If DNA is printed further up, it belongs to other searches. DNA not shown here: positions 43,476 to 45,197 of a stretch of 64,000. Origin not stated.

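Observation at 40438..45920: Candidate archaeal triceptide/His-Xaa-Ser-like RiPP locus built on a Trp-Xaa-Xaa repeat peptide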

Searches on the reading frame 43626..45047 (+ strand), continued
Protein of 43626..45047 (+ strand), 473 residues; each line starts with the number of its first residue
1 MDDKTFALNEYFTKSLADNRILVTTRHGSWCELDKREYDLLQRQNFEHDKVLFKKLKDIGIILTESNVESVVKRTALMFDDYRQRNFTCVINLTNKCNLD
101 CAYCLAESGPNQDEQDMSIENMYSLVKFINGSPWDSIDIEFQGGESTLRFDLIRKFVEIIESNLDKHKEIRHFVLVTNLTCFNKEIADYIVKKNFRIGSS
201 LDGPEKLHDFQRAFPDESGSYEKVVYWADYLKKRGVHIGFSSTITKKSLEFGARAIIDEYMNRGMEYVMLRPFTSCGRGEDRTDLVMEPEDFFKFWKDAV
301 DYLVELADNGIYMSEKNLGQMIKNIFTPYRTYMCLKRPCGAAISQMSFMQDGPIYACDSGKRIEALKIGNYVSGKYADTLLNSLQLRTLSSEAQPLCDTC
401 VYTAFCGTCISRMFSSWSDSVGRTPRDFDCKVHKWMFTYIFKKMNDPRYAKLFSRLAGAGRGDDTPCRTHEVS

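Call 57: search_protein_families(library=pfam, proteins=[L047:3935-5062:+, L010:497-1576:-, L001:9424-10305:+, L006:4915-5817:+, L003:9356-10276:+, L007:4292-5182:+], max_evalue=1)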
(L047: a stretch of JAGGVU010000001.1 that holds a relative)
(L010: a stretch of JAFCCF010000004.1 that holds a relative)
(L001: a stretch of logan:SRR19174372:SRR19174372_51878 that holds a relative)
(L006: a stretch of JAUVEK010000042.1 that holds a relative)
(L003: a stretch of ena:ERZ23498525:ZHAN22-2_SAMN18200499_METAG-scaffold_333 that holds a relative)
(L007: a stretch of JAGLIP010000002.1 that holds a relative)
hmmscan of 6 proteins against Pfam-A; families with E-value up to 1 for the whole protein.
L047:3935-5062:+ (375 aa): 1 family
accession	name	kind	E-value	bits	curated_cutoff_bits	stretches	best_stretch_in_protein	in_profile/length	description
PF06819.16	Arc_PepC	-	6.8e-05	23.5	23.4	1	243-331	6-105/110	Archaeal Peptidase A24 C-terminal Domain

L010:497-1576:- (360 aa): 2 families
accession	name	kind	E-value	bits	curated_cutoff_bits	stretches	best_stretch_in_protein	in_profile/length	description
PF01478.23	Peptidase_A24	-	1.4e-11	45.2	26.5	1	18-123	2-89/104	Type IV leader peptidase family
PF06819.16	Arc_PepC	-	1.1e-09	38.9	23.4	1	230-328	4-105/110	Archaeal Peptidase A24 C-terminal Domain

L001:9424-10305:+ (293 aa): 1 family
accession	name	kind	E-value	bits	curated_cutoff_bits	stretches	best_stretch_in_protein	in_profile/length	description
PF06819.16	Arc_PepC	-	0.064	13.9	23.4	1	194-259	29-96/110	Archaeal Peptidase A24 C-terminal Domain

L006:4915-5817:+ (301 aa): 1 family
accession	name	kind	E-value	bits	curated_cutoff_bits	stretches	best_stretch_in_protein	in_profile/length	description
PF06819.16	Arc_PepC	-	7.9e-05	23.3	23.4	1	173-263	5-97/110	Archaeal Peptidase A24 C-terminal Domain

L003:9356-10276:+ (306 aa): 1 family
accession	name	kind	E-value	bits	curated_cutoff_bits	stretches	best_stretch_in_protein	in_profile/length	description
PF06819.16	Arc_PepC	-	1.4e-05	25.6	23.4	1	175-270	4-100/110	Archaeal Peptidase A24 C-terminal Domain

L007:4292-5182:+ (297 aa): 1 family
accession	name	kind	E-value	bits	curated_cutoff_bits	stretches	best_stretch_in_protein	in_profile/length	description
PF06819.16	Arc_PepC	-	0.0044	17.6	23.4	1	176-263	9-98/110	Archaeal Peptidase A24 C-terminal Domain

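Call 58: search_protein_families(library=ncbifam, proteins=[L047:3935-5062:+, L010:497-1576:-, L006:4915-5817:+], max_evalue=1)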
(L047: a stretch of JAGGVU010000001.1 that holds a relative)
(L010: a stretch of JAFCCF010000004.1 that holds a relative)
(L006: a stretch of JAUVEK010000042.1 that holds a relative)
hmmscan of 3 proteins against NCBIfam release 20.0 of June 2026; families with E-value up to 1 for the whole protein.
L047:3935-5062:+ (375 aa): 0 families

L010:497-1576:- (360 aa): 2 families
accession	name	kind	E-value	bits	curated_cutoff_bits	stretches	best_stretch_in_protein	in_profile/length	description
NF053826.1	PrePilPeptEppA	equivalog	3.6e-15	56.2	450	1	13-354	6-331/334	prepilin peptidase EppA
NF040695.1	FlaK_Arch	equivalog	9.8e-05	22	330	1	22-132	8-124/230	preflagellin peptidase FlaK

L006:4915-5817:+ (301 aa): 0 families

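Call 64: find_encoding_contigs(protein=P0008, flank=6000, max_places=1)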
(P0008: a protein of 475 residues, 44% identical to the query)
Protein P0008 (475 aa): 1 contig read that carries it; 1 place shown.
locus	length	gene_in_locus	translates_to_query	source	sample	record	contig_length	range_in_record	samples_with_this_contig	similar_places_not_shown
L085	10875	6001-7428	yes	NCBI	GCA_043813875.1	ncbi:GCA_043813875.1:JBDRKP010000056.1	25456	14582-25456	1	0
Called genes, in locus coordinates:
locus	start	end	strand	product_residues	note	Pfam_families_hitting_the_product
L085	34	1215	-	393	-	PF00890:FAD_binding_2, PF01266:DAO, PF01494:FAD_binding_3, PF03486:HI0933_like (weak), PF05834:Lycopene_cycl, PF12831:FAD_oxidored, PF13450:NAD_binding_8, PF22578:GGR_cat, +3 more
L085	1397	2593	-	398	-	PF00890:FAD_binding_2 (weak), PF01266:DAO (weak), PF01494:FAD_binding_3, PF03486:HI0933_like (weak), PF07992:Pyr_redox_2 (weak), PF12831:FAD_oxidored, PF13450:NAD_binding_8 (weak), PF22578:GGR_cat, +3 more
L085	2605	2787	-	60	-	PF12837:Fer4_6 (weak), PF13237:Fer4_10 (faint), PF25160:LdpA_Fe-S-bd (faint), PF00037:Fer4 (weak), PF14697:Fer4_21, PF12838:Fer4_7 (weak), PF13187:Fer4_9, PF00037:Fer4 (weak), +4 more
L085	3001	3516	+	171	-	PF27806:HxsD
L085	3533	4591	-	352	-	PF01136:Peptidase_U32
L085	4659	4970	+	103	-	-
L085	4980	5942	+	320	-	PF04055:Radical_SAM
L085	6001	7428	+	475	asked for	PF04055:Radical_SAM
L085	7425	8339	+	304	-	PF06819:Arc_PepC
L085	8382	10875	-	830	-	PF16656:Pur_ac_phosph_N (faint), PF17957:Big_7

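Call 65: find_encoding_contigs(protein=P0018, flank=6000, max_places=1)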
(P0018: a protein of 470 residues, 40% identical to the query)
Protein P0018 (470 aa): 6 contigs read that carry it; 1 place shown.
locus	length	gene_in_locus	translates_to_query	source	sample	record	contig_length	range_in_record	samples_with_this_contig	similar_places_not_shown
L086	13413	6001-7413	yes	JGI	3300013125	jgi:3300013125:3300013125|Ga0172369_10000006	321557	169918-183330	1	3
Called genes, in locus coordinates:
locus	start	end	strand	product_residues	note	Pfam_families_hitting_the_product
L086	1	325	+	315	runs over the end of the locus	PF01073:3Beta_HSD, PF01370:Epimerase, PF02719:Polysacc_synt_2, PF04321:RmlD_sub_bind, PF05368:NmrA, PF13460:NAD_binding_10, PF16363:GDP_Man_Dehyd, PF07993:NAD_binding_4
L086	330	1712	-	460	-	PF02844:GARS_N, PF01071:GARS_A, PF02843:GARS_C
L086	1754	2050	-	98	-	-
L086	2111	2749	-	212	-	PF01269:Fibrillarin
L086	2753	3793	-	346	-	PF01798:Nop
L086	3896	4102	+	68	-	PF00833:Ribosomal_S17e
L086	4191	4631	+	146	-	PF27806:HxsD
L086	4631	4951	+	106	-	-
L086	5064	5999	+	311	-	PF04055:Radical_SAM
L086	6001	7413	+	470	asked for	PF04055:Radical_SAM, PF13353:Fer4_12 (weak)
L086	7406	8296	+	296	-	-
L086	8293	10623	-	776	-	-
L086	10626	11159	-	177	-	-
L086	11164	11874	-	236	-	-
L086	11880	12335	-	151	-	-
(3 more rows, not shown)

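Call 66: find_encoding_contigs(protein=P0027, flank=6000, max_places=1)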
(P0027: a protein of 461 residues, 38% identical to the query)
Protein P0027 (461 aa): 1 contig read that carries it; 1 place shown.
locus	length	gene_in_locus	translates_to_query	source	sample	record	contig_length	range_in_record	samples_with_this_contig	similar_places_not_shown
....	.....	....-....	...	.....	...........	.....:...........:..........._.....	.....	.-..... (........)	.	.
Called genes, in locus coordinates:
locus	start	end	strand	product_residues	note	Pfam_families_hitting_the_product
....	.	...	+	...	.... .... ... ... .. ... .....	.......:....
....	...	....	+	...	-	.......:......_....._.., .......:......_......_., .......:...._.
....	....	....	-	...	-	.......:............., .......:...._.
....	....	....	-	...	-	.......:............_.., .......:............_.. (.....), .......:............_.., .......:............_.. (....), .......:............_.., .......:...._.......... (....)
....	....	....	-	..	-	-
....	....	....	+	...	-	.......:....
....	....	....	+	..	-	-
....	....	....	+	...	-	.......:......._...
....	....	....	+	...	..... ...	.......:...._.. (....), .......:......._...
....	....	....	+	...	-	-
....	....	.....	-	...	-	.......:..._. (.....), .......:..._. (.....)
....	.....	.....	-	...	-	-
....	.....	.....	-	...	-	-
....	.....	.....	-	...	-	-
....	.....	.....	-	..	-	-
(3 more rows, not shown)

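Call 67: find_encoding_contigs(protein=P0011, flank=6000, max_places=1)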
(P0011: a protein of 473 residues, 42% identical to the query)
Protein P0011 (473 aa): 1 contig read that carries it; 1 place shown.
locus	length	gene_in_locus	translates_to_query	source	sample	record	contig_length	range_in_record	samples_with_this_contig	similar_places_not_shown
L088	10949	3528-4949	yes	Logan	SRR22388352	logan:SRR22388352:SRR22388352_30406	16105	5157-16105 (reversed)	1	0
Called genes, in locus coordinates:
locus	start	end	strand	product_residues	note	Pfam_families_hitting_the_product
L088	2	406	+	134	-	?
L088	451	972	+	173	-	PF27806:HxsD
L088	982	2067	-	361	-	PF01136:Peptidase_U32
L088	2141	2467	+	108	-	-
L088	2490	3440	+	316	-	PF04055:Radical_SAM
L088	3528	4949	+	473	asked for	PF13353:Fer4_12 (weak), PF04055:Radical_SAM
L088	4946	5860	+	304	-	PF06819:Arc_PepC (weak)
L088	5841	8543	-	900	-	PF16656:Pur_ac_phosph_N (faint), PF17957:Big_7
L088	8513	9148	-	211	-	-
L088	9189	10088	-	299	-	-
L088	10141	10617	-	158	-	-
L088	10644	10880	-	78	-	-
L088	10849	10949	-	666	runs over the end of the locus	-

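Call 73: search_solved_structures(query=window:43626-45047:+, max_evalue=0.001)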
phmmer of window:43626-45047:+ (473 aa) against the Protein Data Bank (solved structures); distinct sequences matched with E-value up to 0.001: 7.
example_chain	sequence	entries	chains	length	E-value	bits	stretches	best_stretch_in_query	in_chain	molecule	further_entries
5wgg_A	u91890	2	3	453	9.8e-18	67.2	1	90-418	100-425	Radical SAM domain protein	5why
4k37_A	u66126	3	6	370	1.3e-15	60.3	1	94-444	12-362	Anaerobic sulfatase-maturating enzyme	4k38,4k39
4k36_A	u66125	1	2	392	1.4e-15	60.1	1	94-444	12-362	Anaerobic sulfatase-maturating enzyme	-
8vpo_A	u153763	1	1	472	1.4e-06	30.4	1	91-295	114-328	Radical SAM core domain-containing protein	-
6efn_A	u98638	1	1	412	1.1e-05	27.5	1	87-264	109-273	Sporulation killing factor maturation protein SkfB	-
9gm3_A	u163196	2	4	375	4.6e-05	25.4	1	87-224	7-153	ChlB radical SAM domain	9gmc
7tol_A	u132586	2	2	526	0.00013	23.9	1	63-153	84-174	glycerol dibiphytanyl glycerol tetraether - macrocyclic archaeol synthase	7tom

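Call 75: search_protein_families(library=padloc, proteins=[window:43626-45047:+], max_evalue=0.001)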
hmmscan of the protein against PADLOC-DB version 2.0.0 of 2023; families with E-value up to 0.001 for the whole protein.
window:43626-45047:+ (473 aa): 2 families
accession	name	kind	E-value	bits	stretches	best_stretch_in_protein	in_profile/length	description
PDLC02903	pVip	-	2.7e-11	41.5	1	91-296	4-190/257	Viperins not associated with kinases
PDLC02904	pVip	-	1.6e-08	32.4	1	92-263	8-168/262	Viperins associated with kinases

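Call 102: search_protein_families(library=ncbifam, proteins=[L088:2141-2464:+], max_evalue=10)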
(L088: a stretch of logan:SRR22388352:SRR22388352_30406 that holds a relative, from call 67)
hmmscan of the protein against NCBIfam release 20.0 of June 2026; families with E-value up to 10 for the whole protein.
L088:2141-2464:+ (108 aa): 0 families

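Call 114: predict_structure(alignment_id=A1)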
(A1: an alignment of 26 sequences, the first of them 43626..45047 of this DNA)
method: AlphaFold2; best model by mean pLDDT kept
length: 473 residues; sequences in the alignment: 26
mean_pLDDT: 86.5   pTM: 0.86
mean pLDDT of the five models: 86.5, 85.9, 85.8, 85.0, 84.7
residues with pLDDT >= 90: 299; 70-90: 110; 50-70: 48; < 50: 16
segments of 3 or more residues with pLDDT < 50: 460-473
pLDDT, mean of each block of 10 residues (from residue 1): 79 90 91 95 92 94 93 84 81 92 80 86 97 93 91 98 96 95 97 95 97 93 97 93 96 98 94 85 92 98 97 92 82 56 86 85 82 93 78 63 76 63 66 93 94 80 38 28
secondary structure, 60 per line:
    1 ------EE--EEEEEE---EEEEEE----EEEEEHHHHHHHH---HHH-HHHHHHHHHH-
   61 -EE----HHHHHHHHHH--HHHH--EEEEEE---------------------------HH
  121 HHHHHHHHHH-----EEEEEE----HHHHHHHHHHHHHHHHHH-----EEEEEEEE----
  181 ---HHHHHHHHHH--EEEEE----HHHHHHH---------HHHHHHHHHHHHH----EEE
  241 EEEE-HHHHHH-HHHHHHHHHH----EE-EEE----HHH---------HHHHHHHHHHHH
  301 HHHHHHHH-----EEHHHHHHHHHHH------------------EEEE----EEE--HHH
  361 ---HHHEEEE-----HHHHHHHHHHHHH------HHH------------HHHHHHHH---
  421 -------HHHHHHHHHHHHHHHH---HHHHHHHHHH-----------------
elements in order: E11-16 E20-25 E30-34 H35-42 H50-59 H68-77 H80-83 E86-91 H119-130 E136-141 H146-163 E169-176 H184-193 E196-200 H205-211 H221-233 E238-244 H246-251 H253-262 E270-272 H289-308 H316-326 E345-348 E353-355 E367-370 H376-388 H410-417 H428-443 H447-456

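Call 117: fold_search(model_id=the predicted structure, library=pdb)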
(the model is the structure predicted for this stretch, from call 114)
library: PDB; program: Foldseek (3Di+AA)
matches with E <= 10: 1408; with E <= 0.001: 111
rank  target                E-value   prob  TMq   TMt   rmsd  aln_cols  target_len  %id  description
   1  5why_A                4.7e-22  1.00  0.64  0.71   7.6       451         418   18  Structural Insights into Thioether Bond Formation in the Biosynthesis of Sactipeptides (released 2017-07-26)
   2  5why_B                2.3e-21  1.00  0.64  0.71   7.8       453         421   17  Structural Insights into Thioether Bond Formation in the Biosynthesis of Sactipeptides (released 2017-07-26)
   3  5wgg_A                7.2e-21  1.00  0.65  0.70   7.5       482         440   16  Structural Insights into Thioether Bond Formation in the Biosynthesis of Sactipeptides (released 2017-07-26)
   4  4k37_B                3.4e-20  1.00  0.66  0.83   3.8       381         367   19  Native anSMEcpe with bound AdoMet (released 2013-05-08)
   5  4k39_B                4.0e-20  1.00  0.64  0.82   3.7       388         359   21  Native anSMEcpe with bound AdoMet and Cp18Cys peptide (released 2013-05-08)
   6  4k36_A                4.5e-20  1.00  0.62  0.75   4.6       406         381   20  His6 tagged anSMEcpe with bound AdoMet (released 2013-05-08)
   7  4k38_B                5.0e-20  1.00  0.65  0.84   3.6       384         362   20  Native anSMEcpe with bound AdoMet and Kp18Cys peptide (released 2013-05-08)
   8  4k37_A                5.9e-20  1.00  0.65  0.83   4.0       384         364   20  Native anSMEcpe with bound AdoMet (released 2013-05-08)
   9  4k36_B                9.4e-20  1.00  0.67  0.85   3.4       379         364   20  His6 tagged anSMEcpe with bound AdoMet (released 2013-05-08)
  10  4k39_A                2.0e-19  1.00  0.65  0.84   3.6       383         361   20  Native anSMEcpe with bound AdoMet and Cp18Cys peptide (released 2013-05-08)
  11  4k38_A                4.1e-19  1.00  0.66  0.82   3.6       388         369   20  Native anSMEcpe with bound AdoMet and Kp18Cys peptide (released 2013-05-08)
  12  8vpo                  4.2e-18  1.00  0.62  0.65   6.1       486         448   18  X-Ray Crystal Structure of TigE from Paramaledivibacter caminithermalis (released 2024-02-07)
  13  9gm3_A                1.2e-15  1.00  0.61  0.75   4.7       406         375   19  Crystal structure of the complex formed between the radical SAM protein ChlB and the leader region of its precursor su (released 2025-06-25)
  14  9gm3_C                1.5e-15  1.00  0.60  0.75   4.9       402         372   18  Crystal structure of the complex formed between the radical SAM protein ChlB and the leader region of its precursor su (released 2025-06-25)
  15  9gmc_A                1.6e-15  1.00  0.61  0.76   4.7       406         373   19  Crystal structure of the complex formed between the radical SAM protein ChlB and the R3A mutant of ChlA (released 2025-06-25)
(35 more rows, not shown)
